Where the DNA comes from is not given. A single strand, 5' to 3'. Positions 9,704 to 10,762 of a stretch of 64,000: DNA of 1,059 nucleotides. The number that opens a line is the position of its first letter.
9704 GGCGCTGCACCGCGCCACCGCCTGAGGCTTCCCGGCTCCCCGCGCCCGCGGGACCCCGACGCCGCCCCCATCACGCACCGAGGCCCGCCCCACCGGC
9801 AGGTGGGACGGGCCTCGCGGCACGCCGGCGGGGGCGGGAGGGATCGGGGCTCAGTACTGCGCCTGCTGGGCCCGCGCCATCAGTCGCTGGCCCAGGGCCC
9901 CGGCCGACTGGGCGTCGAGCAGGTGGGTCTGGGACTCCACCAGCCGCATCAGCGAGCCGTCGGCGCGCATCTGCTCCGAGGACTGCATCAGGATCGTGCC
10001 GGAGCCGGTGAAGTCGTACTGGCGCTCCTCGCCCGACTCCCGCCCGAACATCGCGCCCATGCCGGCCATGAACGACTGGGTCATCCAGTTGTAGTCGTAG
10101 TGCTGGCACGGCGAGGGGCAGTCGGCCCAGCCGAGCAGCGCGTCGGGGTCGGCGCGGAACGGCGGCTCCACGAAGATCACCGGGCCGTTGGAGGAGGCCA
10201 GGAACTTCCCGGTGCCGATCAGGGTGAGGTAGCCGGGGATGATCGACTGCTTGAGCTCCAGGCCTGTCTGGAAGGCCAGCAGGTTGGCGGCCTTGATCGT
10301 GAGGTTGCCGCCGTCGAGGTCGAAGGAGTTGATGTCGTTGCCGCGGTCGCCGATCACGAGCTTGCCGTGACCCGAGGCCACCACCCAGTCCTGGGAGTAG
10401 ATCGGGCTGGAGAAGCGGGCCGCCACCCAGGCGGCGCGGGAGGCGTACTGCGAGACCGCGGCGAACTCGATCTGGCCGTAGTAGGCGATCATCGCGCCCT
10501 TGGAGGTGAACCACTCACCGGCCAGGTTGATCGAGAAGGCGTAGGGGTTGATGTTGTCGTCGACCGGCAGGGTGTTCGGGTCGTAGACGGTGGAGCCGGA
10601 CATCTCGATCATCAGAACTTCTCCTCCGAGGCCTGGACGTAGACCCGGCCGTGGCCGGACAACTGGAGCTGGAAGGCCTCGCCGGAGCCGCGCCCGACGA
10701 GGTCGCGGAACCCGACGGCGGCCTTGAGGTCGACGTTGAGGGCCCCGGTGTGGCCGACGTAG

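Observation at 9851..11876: Operon of three translationally coupled AIM24/DUF124 paralogues between menG and nuoA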

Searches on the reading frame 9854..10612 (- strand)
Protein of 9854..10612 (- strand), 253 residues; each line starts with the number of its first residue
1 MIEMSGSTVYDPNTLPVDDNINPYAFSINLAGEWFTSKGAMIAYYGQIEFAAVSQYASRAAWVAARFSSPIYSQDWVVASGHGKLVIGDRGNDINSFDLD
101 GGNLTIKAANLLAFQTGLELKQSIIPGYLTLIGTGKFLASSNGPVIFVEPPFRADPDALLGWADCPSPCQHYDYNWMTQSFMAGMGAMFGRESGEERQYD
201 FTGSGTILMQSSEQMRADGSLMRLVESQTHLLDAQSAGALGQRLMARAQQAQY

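Call 4: search_protein_families(library=pfam, proteins=[window:9854-10612:-], max_evalue=0.1)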
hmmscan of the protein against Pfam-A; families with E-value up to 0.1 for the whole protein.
window:9854-10612:- (253 aa): 1 family
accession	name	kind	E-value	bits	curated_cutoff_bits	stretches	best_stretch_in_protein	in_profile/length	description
PF01987.23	AIM24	-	4.4e-10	40.1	25.7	1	33-211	20-204/205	Mitochondrial biogenesis AIM24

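Call 5: search_protein_families(library=ncbifam, proteins=[window:9854-10612:-], max_evalue=0.1)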
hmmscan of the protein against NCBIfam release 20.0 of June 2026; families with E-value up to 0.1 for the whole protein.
window:9854-10612:- (253 aa): 0 families

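Call 14: find_homologous_proteins(query=window:9854-10612:-, max_evalue=0.001)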
Query window:9854-10612:- (253 aa): 1390 proteins with E <= 0.001 among 2894 candidates; the best 120 are listed.
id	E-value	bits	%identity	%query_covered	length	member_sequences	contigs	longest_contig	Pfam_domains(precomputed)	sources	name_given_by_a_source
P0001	3.1e-164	563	98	100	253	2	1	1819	PF01987.24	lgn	-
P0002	1.3e-139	482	84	99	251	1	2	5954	PF01987.24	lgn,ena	-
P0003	7.6e-138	476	83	99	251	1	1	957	PF01987.24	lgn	-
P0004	4.3e-137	474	82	100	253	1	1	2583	PF01987.24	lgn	-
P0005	3.2e-136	471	82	99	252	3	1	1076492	PF01987.24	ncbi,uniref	ncbi:AIM24 family protein [Nocardioides marinquilinus]|uniref:AIM24 family protein n=1 Tax=Nocardioi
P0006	1.1e-135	469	82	97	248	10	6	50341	PF01987.24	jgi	jgi:uncharacterized protein (AIM24 family)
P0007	1.2e-134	466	81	96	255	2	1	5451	PF01987.24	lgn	-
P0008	1.7e-133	462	81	97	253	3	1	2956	PF01987.24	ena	-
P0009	2.4e-133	461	80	99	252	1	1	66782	PF01987.24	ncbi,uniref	ncbi:AIM24 family protein [Nocardioides sp. GXZ039]|uniref:AIM24 family protein n=1 Tax=Nocardioides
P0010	3.1e-133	461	80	99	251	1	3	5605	PF01987.24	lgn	-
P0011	1.1e-132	459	80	99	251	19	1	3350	PF01987.24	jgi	jgi:uncharacterized protein (AIM24 family)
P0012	1.8e-132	459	80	99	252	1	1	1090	PF01987.24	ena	-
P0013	6.4e-132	457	79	99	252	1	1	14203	PF01987.24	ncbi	-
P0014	1.1e-131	456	80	99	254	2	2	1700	PF01987.24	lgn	-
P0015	1.5e-131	456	78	100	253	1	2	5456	PF01987.24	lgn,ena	-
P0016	3.1e-131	455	77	100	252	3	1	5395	PF01987.24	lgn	-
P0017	3.9e-131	454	78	99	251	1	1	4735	PF01987.24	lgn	-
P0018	4.4e-131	454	80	99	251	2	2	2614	PF01987.24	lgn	-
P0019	7.0e-131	453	81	96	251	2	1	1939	PF01987.24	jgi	jgi:uncharacterized protein (AIM24 family)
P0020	9.6e-131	453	78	99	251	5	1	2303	PF01987.24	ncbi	-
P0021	1.2e-130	453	80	96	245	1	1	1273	PF01987.24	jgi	jgi:uncharacterized protein (AIM24 family)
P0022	2.3e-130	452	77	99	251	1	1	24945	PF01987.24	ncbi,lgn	ncbi:MAG TPA: AIM24 family protein [Nocardioides sp.]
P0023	2.3e-130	452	79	99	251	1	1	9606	PF01987.24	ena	-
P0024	2.9e-130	451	77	99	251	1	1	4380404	PF01987.24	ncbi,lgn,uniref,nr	ncbi:AIM24 family protein [Nocardioides zeae]|uniref:Uncharacterized protein (AIM24 family) n=1 Tax=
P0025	4.2e-130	451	78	100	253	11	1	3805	PF01987.24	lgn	-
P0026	4.8e-130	451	77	99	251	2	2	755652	PF01987.24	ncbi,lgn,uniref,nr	ncbi:AIM24 family protein [Nocardioides zeae]|uniref:AIM24 family protein n=1 Tax=Nocardioides zeae 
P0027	7.7e-130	450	77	99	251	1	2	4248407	PF01987.24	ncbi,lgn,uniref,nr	ncbi:uncharacterized protein (AIM24 family) [Nocardioides zeae]|uniref:Uncharacterized protein (AIM2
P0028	9.5e-130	450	81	96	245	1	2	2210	PF01987.24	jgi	jgi:uncharacterized protein (AIM24 family)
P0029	1.8e-129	449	77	100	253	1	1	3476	PF01987.24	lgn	-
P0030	2.2e-129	448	78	99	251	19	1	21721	PF01987.24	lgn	-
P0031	5.1e-129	447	79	97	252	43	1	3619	PF01987.24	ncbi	-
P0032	5.7e-129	447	79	96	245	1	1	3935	PF01987.24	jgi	jgi:uncharacterized protein (AIM24 family)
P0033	7.8e-129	447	79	96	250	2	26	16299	PF01987.24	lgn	-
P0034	8.9e-128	443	76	99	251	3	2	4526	PF01987.24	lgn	-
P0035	1.3e-127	443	78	94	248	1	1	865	PF01987.24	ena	-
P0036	1.5e-127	442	77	99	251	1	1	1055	PF01987.24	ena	-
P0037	2.4e-127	442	79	96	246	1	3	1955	PF01987.24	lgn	-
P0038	7.3e-127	440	76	100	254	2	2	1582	PF01987.24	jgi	jgi:uncharacterized protein (AIM24 family)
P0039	8.1e-127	440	79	96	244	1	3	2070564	PF01987.24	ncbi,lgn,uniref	ncbi:AIM24 family protein [Nocardioides sp.]|uniref:AIM24 family protein n=1 Tax=Nocardioides sp. Ta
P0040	9.2e-127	440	76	99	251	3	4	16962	PF01987.24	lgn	-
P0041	1.3e-126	439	79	96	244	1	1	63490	PF01987.24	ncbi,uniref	ncbi:conserved hypothetical protein [metagenome]|uniref:Ser or Arg-related nuclear matrix protein n=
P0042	1.4e-126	439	78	96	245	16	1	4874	PF01987.24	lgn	-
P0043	1.6e-126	439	77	100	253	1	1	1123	PF01987.24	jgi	jgi:uncharacterized protein (AIM24 family)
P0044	2.7e-126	438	77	100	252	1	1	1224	PF01987.24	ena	-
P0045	2.7e-126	438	76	97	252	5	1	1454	PF01987.24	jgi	jgi:uncharacterized protein (AIM24 family)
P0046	2.7e-125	435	75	99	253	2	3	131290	PF01987.24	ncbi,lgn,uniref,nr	ncbi:AIM24 family protein [Nocardioides sp. ChNu-153]|uniref:AIM24 family protein n=1 Tax=unclassifi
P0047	3.7e-125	435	76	99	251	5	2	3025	PF01987.24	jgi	jgi:uncharacterized protein (AIM24 family)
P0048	9.9e-125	433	75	99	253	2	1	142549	PF01987.24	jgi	jgi:uncharacterized protein (AIM24 family)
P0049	2.8e-124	432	77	96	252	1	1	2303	PF01987.24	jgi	-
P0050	3.6e-124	431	76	99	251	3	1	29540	PF01987.24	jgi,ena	jgi:uncharacterized protein (AIM24 family)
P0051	4.5e-124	431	73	99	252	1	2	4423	PF01987.24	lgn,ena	-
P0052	2.3e-123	429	74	99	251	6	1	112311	PF01987.24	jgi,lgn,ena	-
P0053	6.7e-122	424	74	96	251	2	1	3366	PF01987.24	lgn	-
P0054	4.8e-118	411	71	99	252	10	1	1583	PF01987.24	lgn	-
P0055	2.3e-117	409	71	99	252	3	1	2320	PF01987.24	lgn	-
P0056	2.0e-114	399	71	96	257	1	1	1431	PF01987.24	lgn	-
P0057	2.5e-114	399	72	96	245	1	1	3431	PF01987.24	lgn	-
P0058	4.6e-114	398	72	96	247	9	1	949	PF01987.24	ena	-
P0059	5.0e-114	398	71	96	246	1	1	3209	PF01987.24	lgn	-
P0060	1.2e-113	397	71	96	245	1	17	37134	PF01987.24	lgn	-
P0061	1.7e-113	396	71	96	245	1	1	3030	PF01987.24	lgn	-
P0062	2.0e-113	396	71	96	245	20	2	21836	PF01987.24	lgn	-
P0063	3.3e-113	395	72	96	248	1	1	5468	PF01987.24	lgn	-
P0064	3.4e-113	395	70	96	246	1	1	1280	PF01987.24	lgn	-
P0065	3.6e-113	395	71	96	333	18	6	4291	PF01987.24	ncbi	-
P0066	4.0e-113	395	71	98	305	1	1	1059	PF01987.24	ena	-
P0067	4.9e-113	395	70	96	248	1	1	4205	PF01987.24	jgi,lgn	jgi:uncharacterized protein (AIM24 family)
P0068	8.0e-113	394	71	96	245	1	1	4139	PF01987.24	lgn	-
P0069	8.1e-113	394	70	96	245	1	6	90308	PF01987.24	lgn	-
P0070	9.1e-113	394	71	95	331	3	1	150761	PF01987.24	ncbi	ncbi:AIM24 family protein [Geodermatophilus sp. SYSU D00758]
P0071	1.9e-112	393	70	96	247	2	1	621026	PF01987.24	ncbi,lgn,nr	ncbi:AIM24 family protein [Trujillonella endophytica]|nr:AIM24 family protein [Trujillella endophyti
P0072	2.2e-112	393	70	96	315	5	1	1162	PF01987.24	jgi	jgi:uncharacterized protein (AIM24 family)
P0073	2.4e-112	393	70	96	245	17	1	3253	PF01987.24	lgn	-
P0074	2.5e-112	393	70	95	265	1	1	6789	PF01987.24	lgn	-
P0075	2.5e-112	393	70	98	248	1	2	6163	PF01987.24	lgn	-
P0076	2.9e-112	392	70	96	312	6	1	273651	PF01987.24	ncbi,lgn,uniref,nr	ncbi:uncharacterized protein (AIM24 family) [Geodermatophilus tzadiensis]|uniref:Uncharacterized pro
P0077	3.7e-112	392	72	95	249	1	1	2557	PF01987.24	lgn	-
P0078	3.9e-112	392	69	98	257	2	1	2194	PF01987.24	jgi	jgi:uncharacterized protein (AIM24 family)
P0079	4.3e-112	392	70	96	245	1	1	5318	PF01987.24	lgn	-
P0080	4.3e-112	392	70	96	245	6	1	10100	PF01987.24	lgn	-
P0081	4.7e-112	392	71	95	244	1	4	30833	PF01987.24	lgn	-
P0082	4.9e-112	392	69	96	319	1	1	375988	PF01987.24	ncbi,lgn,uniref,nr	ncbi:Uncharacterized conserved protein, AIM24 family [Geodermatophilus dictyosporus]|uniref:Uncharac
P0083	1.3e-111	390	72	96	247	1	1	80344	PF01987.24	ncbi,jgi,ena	-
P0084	3.9e-111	389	72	94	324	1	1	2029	PF01987.24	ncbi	-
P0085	4.3e-111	389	69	92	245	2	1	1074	PF01987.24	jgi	jgi:uncharacterized protein (AIM24 family)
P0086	4.8e-111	388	70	95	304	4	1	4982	PF01987.24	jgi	jgi:uncharacterized protein (AIM24 family)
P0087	5.3e-111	388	69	98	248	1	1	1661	PF01987.24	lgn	-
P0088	7.0e-111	388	71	94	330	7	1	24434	PF01987.24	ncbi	ncbi:AIM24 family protein [Geodermatophilus sp. SYSU D00525]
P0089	7.7e-111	388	69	96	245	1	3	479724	PF01987.24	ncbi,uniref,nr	ncbi:AIM24 family protein [Nocardioides caeni]|uniref:AIM24 family protein n=1 Tax=Nocardioides caen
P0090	1.1e-110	387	72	95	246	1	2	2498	PF01987.24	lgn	-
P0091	1.1e-110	387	68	99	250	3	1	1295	PF01987.24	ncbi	-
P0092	2.0e-110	386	69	97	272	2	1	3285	PF01987.24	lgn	-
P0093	2.2e-110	386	70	96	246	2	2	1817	PF01987.24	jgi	jgi:uncharacterized protein (AIM24 family)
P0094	2.6e-110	386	70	95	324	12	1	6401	PF01987.24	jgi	jgi:uncharacterized protein (AIM24 family)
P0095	3.4e-110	386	67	98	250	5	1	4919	PF01987.24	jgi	jgi:uncharacterized protein (AIM24 family)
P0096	3.5e-110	386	68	95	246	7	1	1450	PF01987.24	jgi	jgi:uncharacterized protein (AIM24 family)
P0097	3.7e-110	386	69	96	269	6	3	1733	PF01987.24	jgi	jgi:uncharacterized protein (AIM24 family)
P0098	4.0e-110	385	69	98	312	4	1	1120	PF01987.24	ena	-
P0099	4.1e-110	385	69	97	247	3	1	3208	PF01987.24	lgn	-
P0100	6.1e-110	385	69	98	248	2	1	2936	PF01987.24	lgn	-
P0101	7.2e-110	385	69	96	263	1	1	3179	PF01987.24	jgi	jgi:uncharacterized protein (AIM24 family)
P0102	7.2e-110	385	69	96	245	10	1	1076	PF01987.24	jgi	jgi:uncharacterized protein (AIM24 family)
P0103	7.7e-110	384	70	94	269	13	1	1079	PF01987.24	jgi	jgi:uncharacterized protein (AIM24 family)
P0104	8.6e-110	384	70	94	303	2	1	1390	PF01987.24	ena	-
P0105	1.1e-109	384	69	93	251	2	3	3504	PF01987.24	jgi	jgi:uncharacterized protein (AIM24 family)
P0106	1.2e-109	384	69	96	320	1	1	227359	PF01987.24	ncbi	ncbi:AIM24 family protein [Geodermatophilus sp. SYSU D00814]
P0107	1.6e-109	383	71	96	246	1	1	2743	PF01987.24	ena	-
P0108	1.8e-109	383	70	96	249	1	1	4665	PF01987.24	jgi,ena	-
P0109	1.9e-109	383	67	98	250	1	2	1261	PF01987.24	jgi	jgi:uncharacterized protein (AIM24 family)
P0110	2.0e-109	383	67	97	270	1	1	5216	PF01987.24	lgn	-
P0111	2.0e-109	383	66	98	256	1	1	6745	PF01987.24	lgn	-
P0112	2.1e-109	383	68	99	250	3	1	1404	PF01987.24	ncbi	-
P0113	3.2e-109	382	72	95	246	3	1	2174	PF01987.24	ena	-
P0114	3.3e-109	382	69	97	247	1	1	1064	PF01987.24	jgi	jgi:uncharacterized protein (AIM24 family)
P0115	3.7e-109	382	69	96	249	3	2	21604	PF01987.24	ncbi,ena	-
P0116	4.1e-109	382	70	96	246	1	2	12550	PF01987.24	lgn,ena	-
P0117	4.3e-109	382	67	94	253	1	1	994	PF01987.24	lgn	-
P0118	6.1e-109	382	69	94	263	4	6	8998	PF01987.24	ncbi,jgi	jgi:uncharacterized protein (AIM24 family)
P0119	1.0e-108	381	68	95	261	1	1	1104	PF01987.24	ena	-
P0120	1.2e-108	381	67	98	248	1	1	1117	PF01987.24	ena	-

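Call 18: find_encoding_contigs(protein=window:9854-10612:-, flank=10000, max_places=6)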
Protein window:9854-10612:- (253 aa): 3 contigs read that carry it; 2 places shown.
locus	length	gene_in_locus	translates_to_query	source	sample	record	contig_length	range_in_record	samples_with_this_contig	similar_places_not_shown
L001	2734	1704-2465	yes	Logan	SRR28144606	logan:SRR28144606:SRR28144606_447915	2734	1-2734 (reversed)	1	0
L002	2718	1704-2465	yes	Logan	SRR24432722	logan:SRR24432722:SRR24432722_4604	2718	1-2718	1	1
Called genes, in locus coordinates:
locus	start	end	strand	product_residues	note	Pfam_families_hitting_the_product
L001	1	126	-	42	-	?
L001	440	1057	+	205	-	PF01987:AIM24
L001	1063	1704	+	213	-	PF01987:AIM24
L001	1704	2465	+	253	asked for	PF01987:AIM24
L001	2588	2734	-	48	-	?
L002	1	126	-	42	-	?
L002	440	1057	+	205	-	PF01987:AIM24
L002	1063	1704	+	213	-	PF01987:AIM24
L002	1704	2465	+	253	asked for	PF01987:AIM24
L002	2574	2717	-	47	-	?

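Call 20: find_encoding_contigs(protein=P0024, flank=10000, max_places=2)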
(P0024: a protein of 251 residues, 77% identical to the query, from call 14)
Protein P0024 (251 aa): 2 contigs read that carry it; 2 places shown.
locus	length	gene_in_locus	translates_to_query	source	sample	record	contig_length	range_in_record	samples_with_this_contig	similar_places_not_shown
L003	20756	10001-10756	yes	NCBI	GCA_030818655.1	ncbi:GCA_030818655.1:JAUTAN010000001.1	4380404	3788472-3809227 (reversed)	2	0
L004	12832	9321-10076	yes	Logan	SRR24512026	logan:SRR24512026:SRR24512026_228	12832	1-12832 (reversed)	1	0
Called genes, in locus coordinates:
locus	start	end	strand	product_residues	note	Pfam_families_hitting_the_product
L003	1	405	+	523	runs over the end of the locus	PF01569:PAP2, PF00781:DAGK_cat, PF01513:NAD_kinase (weak), PF19279:YegS_C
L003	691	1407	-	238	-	PF01590:GAF (weak), PF13185:GAF_2, PF03861:ANTAR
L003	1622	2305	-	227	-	PF13185:GAF_2, PF01590:GAF, PF03861:ANTAR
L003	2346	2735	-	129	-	PF14584:DUF4446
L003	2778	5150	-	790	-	-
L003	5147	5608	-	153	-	-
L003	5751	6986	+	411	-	PF02274:ADI, PF19420:DDAH_eukar (faint)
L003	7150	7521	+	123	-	PF00027:cNMP_binding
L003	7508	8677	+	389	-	PF16701:Ad_Cy_reg (weak), PF00211:Guanylate_cyc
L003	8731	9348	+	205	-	PF01987:AIM24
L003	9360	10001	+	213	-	PF01987:AIM24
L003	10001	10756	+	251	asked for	PF01987:AIM24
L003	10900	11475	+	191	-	PF02342:TerD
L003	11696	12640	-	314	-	PF02810:SEC-C (weak), PF19348:DUF5926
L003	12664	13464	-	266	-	PF03009:GDPD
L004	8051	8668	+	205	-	PF01987:AIM24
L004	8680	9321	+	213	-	PF01987:AIM24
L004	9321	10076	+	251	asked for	PF01987:AIM24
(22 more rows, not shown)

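Call 21: find_encoding_contigs(protein=P0071, flank=10000, max_places=2)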
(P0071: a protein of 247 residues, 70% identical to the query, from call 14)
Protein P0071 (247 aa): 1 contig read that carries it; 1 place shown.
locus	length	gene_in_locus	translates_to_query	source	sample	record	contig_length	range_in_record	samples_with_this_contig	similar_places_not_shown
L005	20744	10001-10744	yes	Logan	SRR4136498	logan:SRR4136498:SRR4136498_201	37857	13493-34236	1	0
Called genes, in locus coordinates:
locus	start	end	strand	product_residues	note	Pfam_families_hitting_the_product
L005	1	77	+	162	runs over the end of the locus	-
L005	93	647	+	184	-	PF02342:TerD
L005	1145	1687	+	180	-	-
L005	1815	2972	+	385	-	PF15617:C-C_Bond_Lyase, PF03328:HpcH_HpaI (weak)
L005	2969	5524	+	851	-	PF15609:PRTase_2, PF12500:TRSP, PF11202:StiP, PF15608:PELOTA_1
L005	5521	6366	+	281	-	-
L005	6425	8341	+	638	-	PF26549:Tricorn_N, PF26550:Tricorn_2nd (faint), PF07676:PD40 (weak), PF01738:DLH, PF02129:Peptidase_S15 (faint), PF00561:Abhydrolase_1 (faint), PF00326:Peptidase_S9, PF07859:Abhydrolase_3 (weak), +2 more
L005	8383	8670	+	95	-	-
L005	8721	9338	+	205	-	PF01987:AIM24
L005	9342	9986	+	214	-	PF01987:AIM24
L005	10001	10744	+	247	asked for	PF01987:AIM24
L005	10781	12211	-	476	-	PF21269:TreT_GT1, PF00534:Glycos_transf_1, PF13692:Glyco_trans_1_4, PF20706:GT4-conflict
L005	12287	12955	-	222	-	PF00753:Lactamase_B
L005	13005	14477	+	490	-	PF01425:Amidase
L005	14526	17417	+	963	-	PF00005:ABC_tran (faint), PF02463:SMC_N (faint), PF13191:AAA_16 (faint), PF13555:AAA_29 (faint), PF20703:nSTAND1 (faint), PF17760:UvrA_inter, PF17755:UvrA_DNA-bind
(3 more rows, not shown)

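Call 22: search_protein_representatives(protein=window:9854-10612:-)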
Query: 253 residues. Proteins with E-value up to 0.001 (for the whole library): 151; up to 1e-10: 64; up to 1e-30: 24. The best 150 are listed.
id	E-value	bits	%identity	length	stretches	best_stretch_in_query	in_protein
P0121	1.1e-85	303.7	69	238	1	11-197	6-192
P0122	1.2e-80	287.2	65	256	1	4-194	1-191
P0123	3.1e-79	282.6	60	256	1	8-234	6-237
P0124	8.5e-75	268.0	55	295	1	8-221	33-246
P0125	3.1e-72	259.6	59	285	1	5-204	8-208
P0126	3.6e-65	236.5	59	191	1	63-243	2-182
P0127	6.0e-61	222.7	50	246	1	8-227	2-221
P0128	1.7e-58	214.7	72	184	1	41-170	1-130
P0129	2.0e-58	214.4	53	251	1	9-191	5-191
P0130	6.9e-54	199.5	70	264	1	9-150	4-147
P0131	2.8e-50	187.7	53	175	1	41-213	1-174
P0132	3.9e-50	187.3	67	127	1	125-250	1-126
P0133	2.2e-49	184.8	67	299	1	41-168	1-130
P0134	2.3e-49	184.7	64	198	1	9-148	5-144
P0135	3.2e-49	184.3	74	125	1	5-115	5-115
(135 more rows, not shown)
